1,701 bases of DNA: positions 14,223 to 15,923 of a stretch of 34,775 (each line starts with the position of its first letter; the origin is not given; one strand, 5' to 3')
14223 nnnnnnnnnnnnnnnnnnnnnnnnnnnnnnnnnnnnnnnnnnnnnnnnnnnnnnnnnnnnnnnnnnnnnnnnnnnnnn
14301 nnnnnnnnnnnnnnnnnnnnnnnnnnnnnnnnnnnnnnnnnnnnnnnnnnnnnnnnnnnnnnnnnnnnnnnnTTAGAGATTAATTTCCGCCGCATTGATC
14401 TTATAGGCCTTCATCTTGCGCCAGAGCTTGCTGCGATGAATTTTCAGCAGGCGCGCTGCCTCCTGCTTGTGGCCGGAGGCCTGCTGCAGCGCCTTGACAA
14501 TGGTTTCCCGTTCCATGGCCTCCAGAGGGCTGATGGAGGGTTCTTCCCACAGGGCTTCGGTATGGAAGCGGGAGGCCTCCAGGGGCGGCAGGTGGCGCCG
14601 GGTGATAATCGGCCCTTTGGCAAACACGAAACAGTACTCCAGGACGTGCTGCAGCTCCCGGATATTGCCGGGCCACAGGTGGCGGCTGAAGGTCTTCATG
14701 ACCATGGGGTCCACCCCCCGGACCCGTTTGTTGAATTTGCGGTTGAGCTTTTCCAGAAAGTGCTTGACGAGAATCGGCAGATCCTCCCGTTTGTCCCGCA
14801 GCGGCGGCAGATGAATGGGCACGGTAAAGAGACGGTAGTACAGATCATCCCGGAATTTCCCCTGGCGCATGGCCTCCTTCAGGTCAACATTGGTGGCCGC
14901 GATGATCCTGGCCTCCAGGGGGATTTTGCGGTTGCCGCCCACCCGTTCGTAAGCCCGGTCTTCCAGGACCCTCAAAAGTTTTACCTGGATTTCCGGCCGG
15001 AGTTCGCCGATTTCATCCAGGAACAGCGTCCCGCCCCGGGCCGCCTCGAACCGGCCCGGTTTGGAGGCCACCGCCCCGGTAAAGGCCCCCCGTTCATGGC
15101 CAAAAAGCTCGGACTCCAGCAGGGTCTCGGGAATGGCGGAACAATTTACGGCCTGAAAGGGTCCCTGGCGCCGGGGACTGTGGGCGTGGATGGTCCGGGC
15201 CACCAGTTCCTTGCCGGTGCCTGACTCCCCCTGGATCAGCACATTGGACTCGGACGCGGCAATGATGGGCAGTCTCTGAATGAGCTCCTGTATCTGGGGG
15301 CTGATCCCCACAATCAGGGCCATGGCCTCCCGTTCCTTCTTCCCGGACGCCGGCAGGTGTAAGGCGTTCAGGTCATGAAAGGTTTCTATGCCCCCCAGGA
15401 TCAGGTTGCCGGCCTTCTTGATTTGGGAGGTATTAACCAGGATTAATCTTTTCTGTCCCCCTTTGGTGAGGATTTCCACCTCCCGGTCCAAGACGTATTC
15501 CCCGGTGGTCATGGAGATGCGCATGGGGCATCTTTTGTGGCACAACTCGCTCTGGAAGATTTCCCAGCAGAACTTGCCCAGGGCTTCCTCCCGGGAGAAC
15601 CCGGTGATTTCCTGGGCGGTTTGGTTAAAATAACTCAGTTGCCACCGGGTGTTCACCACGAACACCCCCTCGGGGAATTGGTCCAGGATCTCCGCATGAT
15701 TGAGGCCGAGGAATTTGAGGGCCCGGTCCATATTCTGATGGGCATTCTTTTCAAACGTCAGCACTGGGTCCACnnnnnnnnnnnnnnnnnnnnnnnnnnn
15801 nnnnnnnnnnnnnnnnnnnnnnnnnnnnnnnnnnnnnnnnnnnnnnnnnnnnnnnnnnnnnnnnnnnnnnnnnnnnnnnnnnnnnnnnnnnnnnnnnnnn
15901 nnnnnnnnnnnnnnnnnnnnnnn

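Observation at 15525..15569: PAS domain with a conserved Cys-x8-Cys-x3-Cys-Pro motif shared by all three signalling proteins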

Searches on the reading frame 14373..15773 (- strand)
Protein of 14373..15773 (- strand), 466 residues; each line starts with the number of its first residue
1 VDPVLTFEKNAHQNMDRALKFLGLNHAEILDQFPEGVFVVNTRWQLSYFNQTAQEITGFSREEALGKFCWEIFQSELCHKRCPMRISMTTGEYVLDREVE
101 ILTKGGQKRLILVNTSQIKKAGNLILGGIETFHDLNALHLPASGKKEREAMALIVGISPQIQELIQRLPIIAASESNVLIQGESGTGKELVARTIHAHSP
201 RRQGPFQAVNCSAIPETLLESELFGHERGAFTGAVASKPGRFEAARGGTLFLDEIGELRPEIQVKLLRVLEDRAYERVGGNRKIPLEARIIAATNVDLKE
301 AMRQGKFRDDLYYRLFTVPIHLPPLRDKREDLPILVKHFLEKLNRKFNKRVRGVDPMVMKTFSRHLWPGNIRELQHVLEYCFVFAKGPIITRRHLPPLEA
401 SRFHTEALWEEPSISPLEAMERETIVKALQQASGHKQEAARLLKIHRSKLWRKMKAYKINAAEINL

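Call 8: search_protein_families(library=pfam, proteins=[window:14373-15773:-], max_evalue=0.01)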
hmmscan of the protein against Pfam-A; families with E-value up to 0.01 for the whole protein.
window:14373-15773:- (466 aa): 13 families
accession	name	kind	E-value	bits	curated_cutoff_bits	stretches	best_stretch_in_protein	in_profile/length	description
PF00158.32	Sigma54_activat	-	1.6e-69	233.4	20.2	1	154-321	1-168/168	Sigma-54 interaction domain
PF14532.12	Sigma54_activ_2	-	6.1e-23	82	25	1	155-325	1-138/138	Sigma-54 interaction domain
PF25601.1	AAA_lid_14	-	1.5e-22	79.6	27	1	326-397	1-72/87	AAA+ ATPase lid domain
PF02954.25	HTH_8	-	3.6e-12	46.2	22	1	417-457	2-42/42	Bacterial regulatory protein, Fis family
PF13426.13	PAS_9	-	5.7e-12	46.3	27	1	34-136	1-102/103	PAS domain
PF07728.20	AAA_5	-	1.2e-10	41.9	22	1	177-296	1-123/139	AAA domain (dynein-related subfamily)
PF08448.16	PAS_4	-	5.5e-09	36.7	23.1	1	30-137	1-107/110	PAS fold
PF00989.32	PAS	-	6.5e-08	33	22.6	1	28-131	5-109/113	PAS fold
PF01078.27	Mg_chelatase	-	2.3e-07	30.8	20.3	1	233-295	93-157/207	Magnesium chelatase, subunit ChlI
PF07724.20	AAA_2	-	9.3e-06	26.2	27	1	175-306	3-135/166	AAA domain (Cdc48 subfamily)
PF13188.13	PAS_8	-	5.5e-05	23.4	21.8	1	28-75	5-52/65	PAS domain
PF13191.12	AAA_16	-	0.00041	21.3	32.6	1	159-271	7-121/167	AAA ATPase domain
PF20030.5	bpMoxR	-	0.0024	17.4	27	0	250-300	101-151/205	MoxR domain in the MoxR-vWA-beta-propeller ternary systems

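Call 9: search_protein_families(library=ncbifam, proteins=[window:14373-15773:-], max_evalue=0.01)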
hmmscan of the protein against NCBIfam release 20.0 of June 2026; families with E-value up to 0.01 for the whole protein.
window:14373-15773:- (466 aa): 34 families (the best 25 are shown)
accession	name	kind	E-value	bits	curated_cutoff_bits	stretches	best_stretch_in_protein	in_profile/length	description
NF041552.1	TF_PrdR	equivalog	1.2e-108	363.9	795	1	15-458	125-577/577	sigma-54 dependent transcriptional regulator PrdR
TIGR01817.1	nifA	equivalog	2.1e-103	346.9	528.85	1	145-410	189-452/534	nif-specific transcriptional activator NifA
NF008469.0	PRK11361.1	equivalog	4.3e-100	335.6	714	1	152-463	143-460/461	acetoacetate metabolism transcriptional regulator AtoC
TIGR01818.1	ntrC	equivalog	1.1e-96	324.4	558.6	2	145-397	127-379/463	nitrogen regulation protein NR(I)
NF038308.1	RNA_repair_RtcR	equivalog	1.6e-94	317.7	650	1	87-459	111-513/530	RNA repair transcriptional activator RtcR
TIGR02915.1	PEP_resp_reg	equivalog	4.5e-93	312.5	502.6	1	149-459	136-444/445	PEP-CTERM-box response regulator transcription factor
NF003451.0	PRK05022.1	equivalog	2.5e-92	310.2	476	1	146-459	184-510/512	nitric oxide reductase transcriptional regulator NorR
NF007689.0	PRK10365.1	equivalog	1.2e-90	304.4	760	1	153-454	140-439/441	sigma-54-dependent response regulator transcription factor ZraR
NF011953.0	PRK15424.1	equivalog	7.2e-83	279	703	1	141-458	208-535/538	propionate catabolism operon regulatory protein PrpR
NF011695.0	PRK15115.1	equivalog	2.5e-82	277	763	1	142-463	126-442/445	two-component system response regulator GlrR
NF050807.1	TransRegFlbDCaul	equivalog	5.8e-82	275.9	750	1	156-463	122-444/454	sigma-54-dependent transcriptional regulator FlbD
TIGR02329.1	propionate_PrpR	equivalog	9.3e-82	275.3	499.2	1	146-456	206-526/526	propionate catabolism operon regulatory protein PrpR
NF008176.1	PRK10923.1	equivalog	8.7e-81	271.9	620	2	145-397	131-383/469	nitrogen regulation protein NR(I)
NF011958.0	PRK15429.1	equivalog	2.5e-80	271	830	1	152-462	379-689/692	formate hydrogenlyase transcriptional activator FlhA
NF041906.1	V4R_TF_MobR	exception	3.8e-80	269.9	999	1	151-456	231-543/544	phenol degradation transcriptional regulator MobR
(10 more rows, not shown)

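Call 27: find_homologous_proteins(query=window:14373-15770:-, max_evalue=1e-30)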
Query window:14373-15770:- (465 aa): 8000 proteins with E <= 1e-30 among 8000 candidates; the best 120 are listed.
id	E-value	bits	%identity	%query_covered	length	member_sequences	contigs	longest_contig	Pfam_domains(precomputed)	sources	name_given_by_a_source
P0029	0.0e+0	1051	100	100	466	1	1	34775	PF13426.14,PF00158.33,PF07724.21,PF25601.2,PF02954.26,PF08448.17,PF00989.32,PF14532.13,PF07728.21,PF01078.28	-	-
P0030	4.7e-268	907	84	99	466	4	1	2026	PF13426.14,PF00158.33,PF07724.21,PF25601.2,PF02954.26,PF08448.17,PF00989.32,PF14532.13,PF07728.21,PF01078.28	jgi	jgi:PAS domain S-box-containing protein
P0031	3.0e-263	892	84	99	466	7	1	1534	PF13426.14,PF13188.14,PF00158.33,PF07724.21,PF25601.2,PF02954.26,PF08448.17,PF00989.32,PF14532.13,PF07728.21,PF01078.28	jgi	jgi:PAS domain S-box-containing protein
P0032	1.9e-261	886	82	99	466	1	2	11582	PF13426.14,PF00158.33,PF07724.21,PF25601.2,PF02954.26,PF08448.17,PF00989.32,PF14532.13,PF07728.21,PF01078.28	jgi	jgi:PAS domain S-box-containing protein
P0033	2.0e-257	872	82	98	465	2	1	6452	PF13426.14,PF13188.14,PF00158.33,PF07724.21,PF25601.2,PF02954.26,PF08448.17,PF00989.32,PF14532.13,PF07728.21,PF01078.28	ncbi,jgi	ncbi:MAG: sigma 54-interacting transcriptional regulator [Deltaproteobacteria bacterium]|jgi:PAS dom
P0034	2.4e-257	872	82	100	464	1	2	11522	PF13426.14,PF13188.14,PF00158.33,PF07724.21,PF25601.2,PF02954.26,PF08448.17,PF00989.32,PF14532.13,PF07728.21,PF01078.28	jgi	jgi:PAS domain S-box-containing protein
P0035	4.3e-256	868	81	100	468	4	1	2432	PF13426.14,PF13188.14,PF00158.33,PF07724.21,PF25601.2,PF02954.26,PF08448.17,PF00989.32,PF14532.13,PF07728.21,PF01078.28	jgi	-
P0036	7.3e-235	798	75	99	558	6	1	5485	PF13426.14,PF13188.14,PF00158.33,PF25601.2,PF02954.26,PF08448.17,PF00989.32,PF14532.13,PF07728.21,PF01078.28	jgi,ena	jgi:PAS domain S-box-containing protein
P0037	1.0e-234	798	75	99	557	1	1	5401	PF13426.14,PF13188.14,PF00158.33,PF25601.2,PF02954.26,PF08448.17,PF00989.32,PF14532.13,PF07728.21,PF01078.28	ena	-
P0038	4.1e-232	789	74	98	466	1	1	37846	PF13426.14,PF00158.33,PF25601.2,PF02954.26,PF08448.17,PF00989.32,PF14532.13,PF07728.21,PF01078.28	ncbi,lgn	ncbi:MAG: sigma 54-interacting transcriptional regulator [Thermodesulfobacteriota bacterium]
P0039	5.2e-232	789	74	99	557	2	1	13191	PF13426.14,PF13188.14,PF00158.33,PF25601.2,PF02954.26,PF08448.17,PF00989.32,PF14532.13,PF07728.21,PF01078.28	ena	-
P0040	1.1e-231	787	75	99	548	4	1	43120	PF13426.14,PF13188.14,PF00158.33,PF25601.2,PF02954.26,PF08448.17,PF00989.32,PF14532.13,PF07728.21,PF01078.28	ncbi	-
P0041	1.5e-231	787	74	99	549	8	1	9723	PF13426.14,PF13188.14,PF00158.33,PF25601.2,PF02954.26,PF08448.17,PF00989.32,PF14532.13,PF07728.21,PF01078.28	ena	-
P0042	1.7e-231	787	74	100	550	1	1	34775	PF13426.14,PF13188.14,PF00158.33,PF07724.21,PF25601.2,PF02954.26,PF08448.17,PF00989.32,PF14532.13,PF07728.21,PF01078.28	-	-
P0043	2.1e-231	787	74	99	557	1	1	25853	PF13426.14,PF13188.14,PF00158.33,PF25601.2,PF02954.26,PF08448.17,PF00989.32,PF14532.13,PF07728.21,PF01078.28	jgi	jgi:PAS domain S-box-containing protein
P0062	3.2e-221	753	70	99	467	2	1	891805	PF13426.14,PF13188.14,PF00158.33,PF25601.2,PF02954.26,PF08448.17,PF00989.32,PF14532.13,PF07728.21,PF01078.28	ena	-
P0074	1.9e-218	744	72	95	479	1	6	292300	PF13426.14,PF13188.14,PF00158.33,PF07724.21,PF25601.2,PF02954.26,PF08448.17,PF00989.32,PF14532.13,PF07728.21,PF01078.28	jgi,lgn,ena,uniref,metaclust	uniref:PAS domain-containing protein n=1 Tax=Desulfobacca acetoxidans TaxID=60893 RepID=A0A7C5EM44_9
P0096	3.0e-215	733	70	98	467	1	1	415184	PF13426.14,PF13188.14,PF00158.33,PF25601.2,PF02954.26,PF08448.17,PF00989.32,PF14532.13,PF07728.21,PF01078.28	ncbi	ncbi:MAG: sigma-54 interaction domain-containing protein [Thermodesulfobacteriota bacterium]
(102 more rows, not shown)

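Call 48: find_encoding_contigs(protein=P0062, flank=10000, max_places=2)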
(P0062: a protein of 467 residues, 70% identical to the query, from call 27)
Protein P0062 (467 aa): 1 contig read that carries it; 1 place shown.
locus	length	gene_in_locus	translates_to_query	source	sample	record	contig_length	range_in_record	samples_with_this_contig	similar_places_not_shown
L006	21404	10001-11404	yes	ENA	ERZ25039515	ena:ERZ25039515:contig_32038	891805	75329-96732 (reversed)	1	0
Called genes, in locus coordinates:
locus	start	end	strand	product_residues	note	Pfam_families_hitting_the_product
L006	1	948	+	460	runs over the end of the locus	PF00989:PAS, PF08448:PAS_4, PF13188:PAS_8, PF13426:PAS_9, PF08447:PAS_3, PF00158:Sigma54_activat, PF14532:Sigma54_activ_2, PF25601:AAA_lid_14, +2 more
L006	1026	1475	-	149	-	-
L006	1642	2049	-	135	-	-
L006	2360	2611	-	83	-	PF02635:DsrE (weak)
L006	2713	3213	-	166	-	PF02754:CCG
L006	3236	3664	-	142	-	-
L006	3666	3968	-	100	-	PF25160:LdpA_Fe-S-bd (faint), PF13237:Fer4_10, PF12797:Fer4_2 (faint), PF13183:Fer4_8, PF00037:Fer4 (faint), PF12838:Fer4_7, PF13187:Fer4_9, PF13534:Fer4_17 (weak), +1 more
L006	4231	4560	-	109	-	-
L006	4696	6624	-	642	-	PF00890:FAD_binding_2 (weak), PF01266:DAO (weak), PF07992:Pyr_redox_2 (weak), PF12831:FAD_oxidored, PF13450:NAD_binding_8 (weak), PF12838:Fer4_7, PF13187:Fer4_9 (weak), PF13237:Fer4_10 (weak), +4 more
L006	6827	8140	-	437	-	PF00890:FAD_binding_2 (weak), PF01266:DAO (weak), PF12831:FAD_oxidored (weak), PF13450:NAD_binding_8 (weak), PF12838:Fer4_7, PF13183:Fer4_8 (weak), PF13187:Fer4_9, PF00037:Fer4 (weak), +6 more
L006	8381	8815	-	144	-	PF02662:FlpD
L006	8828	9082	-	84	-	PF01206:TusA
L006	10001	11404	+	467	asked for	PF00989:PAS, PF08448:PAS_4 (weak), PF13426:PAS_9, PF00158:Sigma54_activat, PF14532:Sigma54_activ_2, PF07728:AAA_5, PF25601:AAA_lid_14, PF02954:HTH_8, +2 more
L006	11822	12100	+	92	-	PF01257:2Fe-2S_thioredx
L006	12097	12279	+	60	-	PF01257:2Fe-2S_thioredx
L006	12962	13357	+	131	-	PF01512:Complex1_51K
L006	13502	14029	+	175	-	PF10589:NADH_4Fe-4S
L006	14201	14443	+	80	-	PF13510:Fer2_4 (weak)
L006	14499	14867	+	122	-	PF12797:Fer4_2 (faint), PF12837:Fer4_6 (faint), PF13183:Fer4_8 (faint), PF13237:Fer4_10 (faint), PF14697:Fer4_21 (weak), PF12838:Fer4_7, PF13187:Fer4_9 (weak), PF00037:Fer4 (weak)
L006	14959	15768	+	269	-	-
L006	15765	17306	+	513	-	PF25160:LdpA_Fe-S-bd (faint), PF00037:Fer4 (faint), PF12837:Fer4_6 (faint), PF02662:FlpD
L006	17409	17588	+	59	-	PF00890:FAD_binding_2, PF01134:GIDA (weak), PF01266:DAO (weak), PF07992:Pyr_redox_2 (weak), PF12831:FAD_oxidored, PF13450:NAD_binding_8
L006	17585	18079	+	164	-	-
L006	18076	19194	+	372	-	-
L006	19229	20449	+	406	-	PF13187:Fer4_9 (weak), PF00037:Fer4, PF12797:Fer4_2 (weak), PF12837:Fer4_6, PF14697:Fer4_21, PF12838:Fer4_7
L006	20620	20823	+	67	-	PF02662:FlpD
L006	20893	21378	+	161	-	PF12840:HTH_20 (faint)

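Call 68: find_encoding_contigs(protein=P0074, flank=9000, max_places=1)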
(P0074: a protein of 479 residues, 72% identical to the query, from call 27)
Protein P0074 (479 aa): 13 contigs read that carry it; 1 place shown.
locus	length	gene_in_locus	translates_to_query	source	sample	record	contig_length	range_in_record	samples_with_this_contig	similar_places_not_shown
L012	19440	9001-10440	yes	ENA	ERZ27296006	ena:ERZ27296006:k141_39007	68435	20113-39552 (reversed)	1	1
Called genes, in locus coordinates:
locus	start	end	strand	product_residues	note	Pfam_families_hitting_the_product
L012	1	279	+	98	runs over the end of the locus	PF28216:DVU0150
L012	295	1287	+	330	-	PF01925:TauE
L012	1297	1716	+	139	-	PF00582:Usp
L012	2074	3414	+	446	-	PF03349:Toluene_X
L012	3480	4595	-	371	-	PF02746:MR_MLE_N, PF13378:MR_MLE_C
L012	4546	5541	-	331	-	PF03279:Lip_A_acyltrans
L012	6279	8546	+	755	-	PF00989:PAS, PF08448:PAS_4, PF13426:PAS_9, PF00989:PAS, PF08448:PAS_4, PF13426:PAS_9, PF08447:PAS_3, PF07730:HisKA_3, +4 more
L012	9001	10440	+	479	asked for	PF00989:PAS, PF13188:PAS_8 (weak), PF13426:PAS_9, PF00158:Sigma54_activat, PF14532:Sigma54_activ_2, PF07728:AAA_5, PF25601:AAA_lid_14, PF02954:HTH_8, +3 more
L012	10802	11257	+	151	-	PF01257:2Fe-2S_thioredx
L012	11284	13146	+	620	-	PF01257:2Fe-2S_thioredx (weak), PF01512:Complex1_51K, PF10589:NADH_4Fe-4S, PF00037:Fer4 (weak), PF12838:Fer4_7, PF13187:Fer4_9 (weak), PF13237:Fer4_10 (weak), PF14697:Fer4_21, +3 more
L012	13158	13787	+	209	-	PF13510:Fer2_4, PF00111:Fer2, PF13237:Fer4_10 (faint), PF14697:Fer4_21 (weak), PF12838:Fer4_7, PF00037:Fer4 (weak)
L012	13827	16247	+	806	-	PF00037:Fer4 (faint), PF12837:Fer4_6 (faint), PF25160:LdpA_Fe-S-bd (faint), PF02662:FlpD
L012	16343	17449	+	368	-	PF13183:Fer4_8 (faint), PF13237:Fer4_10, PF14697:Fer4_21 (weak), PF12837:Fer4_6 (faint), PF12838:Fer4_7 (weak), PF04422:FrhB_FdhB_N, PF04432:FrhB_FdhB_C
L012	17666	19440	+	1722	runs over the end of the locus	PF11974:bMG3, PF01835:MG2, PF17962:bMG6 (faint), PF07703:A2M_BRD, PF00207:A2M, PF17973:bMG10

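Call 69: find_encoding_contigs(protein=P0096, flank=9000, max_places=1)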
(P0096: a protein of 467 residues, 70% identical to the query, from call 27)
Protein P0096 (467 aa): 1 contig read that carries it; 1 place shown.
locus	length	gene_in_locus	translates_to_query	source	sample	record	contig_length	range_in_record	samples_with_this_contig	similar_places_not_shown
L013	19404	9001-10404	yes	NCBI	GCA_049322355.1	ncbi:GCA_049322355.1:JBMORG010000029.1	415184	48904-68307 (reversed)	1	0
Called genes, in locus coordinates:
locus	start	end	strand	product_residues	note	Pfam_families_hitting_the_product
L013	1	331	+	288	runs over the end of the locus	PF02735:Ku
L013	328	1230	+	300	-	PF21686:LigD_Prim-Pol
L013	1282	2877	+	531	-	PF13298:LigD_N, PF01068:DNA_ligase_A_M, PF09414:RNA_ligase (weak), PF04679:DNA_ligase_A_C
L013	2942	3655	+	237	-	PF01904:DUF72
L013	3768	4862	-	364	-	PF08448:PAS_4, PF13487:HD_5, PF01966:HD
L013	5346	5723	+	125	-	-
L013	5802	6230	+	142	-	PF13436:Gly-zipper_OmpA (weak)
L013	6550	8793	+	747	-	PF09335:VTT_dom, PF01134:GIDA (weak), PF01262:AlaDh_PNT_C (faint), PF07992:Pyr_redox_2, PF12831:FAD_oxidored (weak), PF13450:NAD_binding_8 (faint), PF00070:Pyr_redox, PF02852:Pyr_redox_dim, +1 more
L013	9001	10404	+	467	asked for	PF00989:PAS, PF08448:PAS_4 (faint), PF13426:PAS_9, PF00158:Sigma54_activat, PF14532:Sigma54_activ_2, PF07728:AAA_5, PF25601:AAA_lid_14, PF02954:HTH_8, +2 more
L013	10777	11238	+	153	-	PF01257:2Fe-2S_thioredx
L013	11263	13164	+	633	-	PF01257:2Fe-2S_thioredx, PF01512:Complex1_51K, PF10589:NADH_4Fe-4S, PF12797:Fer4_2 (faint), PF12838:Fer4_7 (weak), PF13237:Fer4_10 (weak), PF14697:Fer4_21 (weak), PF00037:Fer4, +1 more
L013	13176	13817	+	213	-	-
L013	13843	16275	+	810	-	PF25160:LdpA_Fe-S-bd (faint), PF00037:Fer4 (faint), PF12837:Fer4_6 (faint), PF02662:FlpD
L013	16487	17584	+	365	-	PF13183:Fer4_8 (faint), PF13237:Fer4_10, PF14697:Fer4_21 (weak), PF12800:Fer4_4 (faint), PF12837:Fer4_6 (faint), PF12838:Fer4_7 (weak), PF04422:FrhB_FdhB_N, PF04432:FrhB_FdhB_C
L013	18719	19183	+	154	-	PF12746:GNAT_acetyltran (weak), PF13527:Acetyltransf_9 (weak), PF00583:Acetyltransf_1, PF13673:Acetyltransf_10, PF13508:Acetyltransf_7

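Call 70: find_encoding_contigs(protein=P0040, flank=9000, max_places=1)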
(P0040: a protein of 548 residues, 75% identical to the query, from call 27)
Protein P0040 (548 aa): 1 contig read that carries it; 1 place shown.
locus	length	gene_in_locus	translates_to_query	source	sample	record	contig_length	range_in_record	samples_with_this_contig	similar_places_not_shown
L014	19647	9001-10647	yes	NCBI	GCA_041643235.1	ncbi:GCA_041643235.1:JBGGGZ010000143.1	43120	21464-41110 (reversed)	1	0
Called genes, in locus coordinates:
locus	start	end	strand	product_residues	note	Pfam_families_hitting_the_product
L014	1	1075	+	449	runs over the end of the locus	PF02878:PGM_PMM_I, PF02879:PGM_PMM_II, PF02880:PGM_PMM_III, PF00408:PGM_PMM_IV (weak)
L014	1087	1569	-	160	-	-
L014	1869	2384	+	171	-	PF14361:RsbRD_N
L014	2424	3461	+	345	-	PF02665:Nitrate_red_gam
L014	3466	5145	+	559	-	PF12797:Fer4_2 (faint), PF12838:Fer4_7 (weak), PF13183:Fer4_8, PF13237:Fer4_10 (faint), PF13534:Fer4_17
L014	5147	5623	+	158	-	-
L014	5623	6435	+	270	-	PF13237:Fer4_10 (faint), PF13187:Fer4_9 (faint), PF13247:Fer4_11, PF12838:Fer4_7 (weak), PF12837:Fer4_6 (weak), PF13247:Fer4_11 (weak)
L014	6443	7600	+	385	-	PF03916:NrfD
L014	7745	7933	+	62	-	PF12837:Fer4_6, PF13237:Fer4_10, PF00037:Fer4 (weak), PF13459:Fer4_15 (weak), PF25160:LdpA_Fe-S-bd (weak), PF12838:Fer4_7, PF13187:Fer4_9, PF00037:Fer4, +8 more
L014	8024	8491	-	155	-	PF00582:Usp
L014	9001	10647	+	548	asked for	PF00989:PAS, PF08448:PAS_4 (weak), PF13426:PAS_9, PF00158:Sigma54_activat, PF14532:Sigma54_activ_2, PF07728:AAA_5 (weak), PF25601:AAA_lid_14, PF02954:HTH_8, +2 more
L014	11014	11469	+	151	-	PF01257:2Fe-2S_thioredx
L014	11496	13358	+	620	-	PF01512:Complex1_51K, PF10531:SLBB (weak), PF10589:NADH_4Fe-4S, PF12838:Fer4_7, PF13187:Fer4_9 (weak), PF13237:Fer4_10 (weak), PF14697:Fer4_21 (weak), PF00037:Fer4 (weak), +1 more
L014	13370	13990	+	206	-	PF13510:Fer2_4, PF00037:Fer4 (faint), PF14697:Fer4_21 (weak), PF12838:Fer4_7, PF13187:Fer4_9 (weak)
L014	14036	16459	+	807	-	PF00037:Fer4 (faint), PF12837:Fer4_6 (faint), PF12838:Fer4_7 (faint), PF02662:FlpD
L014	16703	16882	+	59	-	PF00070:Pyr_redox (weak), PF00890:FAD_binding_2, PF01134:GIDA (weak), PF01266:DAO, PF07992:Pyr_redox_2 (weak), PF12831:FAD_oxidored, PF13450:NAD_binding_8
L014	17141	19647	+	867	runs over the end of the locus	PF07992:Pyr_redox_2 (weak), PF00890:FAD_binding_2 (weak), PF07992:Pyr_redox_2 (weak), PF12831:FAD_oxidored (weak), PF13450:NAD_binding_8 (weak), PF00037:Fer4 (weak), PF12837:Fer4_6 (weak), PF14697:Fer4_21, +5 more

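Call 76: list_cluster_members(proteins=[P0033, P0038, P0164, P0015])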
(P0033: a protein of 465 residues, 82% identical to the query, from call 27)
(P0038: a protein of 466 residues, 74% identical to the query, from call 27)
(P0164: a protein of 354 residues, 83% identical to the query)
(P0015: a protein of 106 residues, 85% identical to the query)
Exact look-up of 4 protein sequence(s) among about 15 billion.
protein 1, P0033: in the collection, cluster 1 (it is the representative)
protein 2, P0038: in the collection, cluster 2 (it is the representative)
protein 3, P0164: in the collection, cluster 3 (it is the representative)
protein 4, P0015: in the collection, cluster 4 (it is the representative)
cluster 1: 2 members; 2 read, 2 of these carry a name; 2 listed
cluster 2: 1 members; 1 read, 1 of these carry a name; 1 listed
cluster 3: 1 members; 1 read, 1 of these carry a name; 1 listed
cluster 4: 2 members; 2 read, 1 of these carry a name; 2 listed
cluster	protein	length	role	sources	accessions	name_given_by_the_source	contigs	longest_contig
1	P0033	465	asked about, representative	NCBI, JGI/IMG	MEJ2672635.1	MAG: sigma 54-interacting transcriptional regulator [Deltaproteobacteria bacterium] | PAS domain S-box-containing protein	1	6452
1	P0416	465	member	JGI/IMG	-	PAS domain S-box-containing protein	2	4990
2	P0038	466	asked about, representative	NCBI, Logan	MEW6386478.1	MAG: sigma 54-interacting transcriptional regulator [Thermodesulfobacteriota bacterium]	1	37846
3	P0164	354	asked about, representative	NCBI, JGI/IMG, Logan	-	two-component system phosphate regulon sensor histidine kinase PhoR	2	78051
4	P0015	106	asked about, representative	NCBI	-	-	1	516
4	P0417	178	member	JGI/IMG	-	PAS domain S-box-containing protein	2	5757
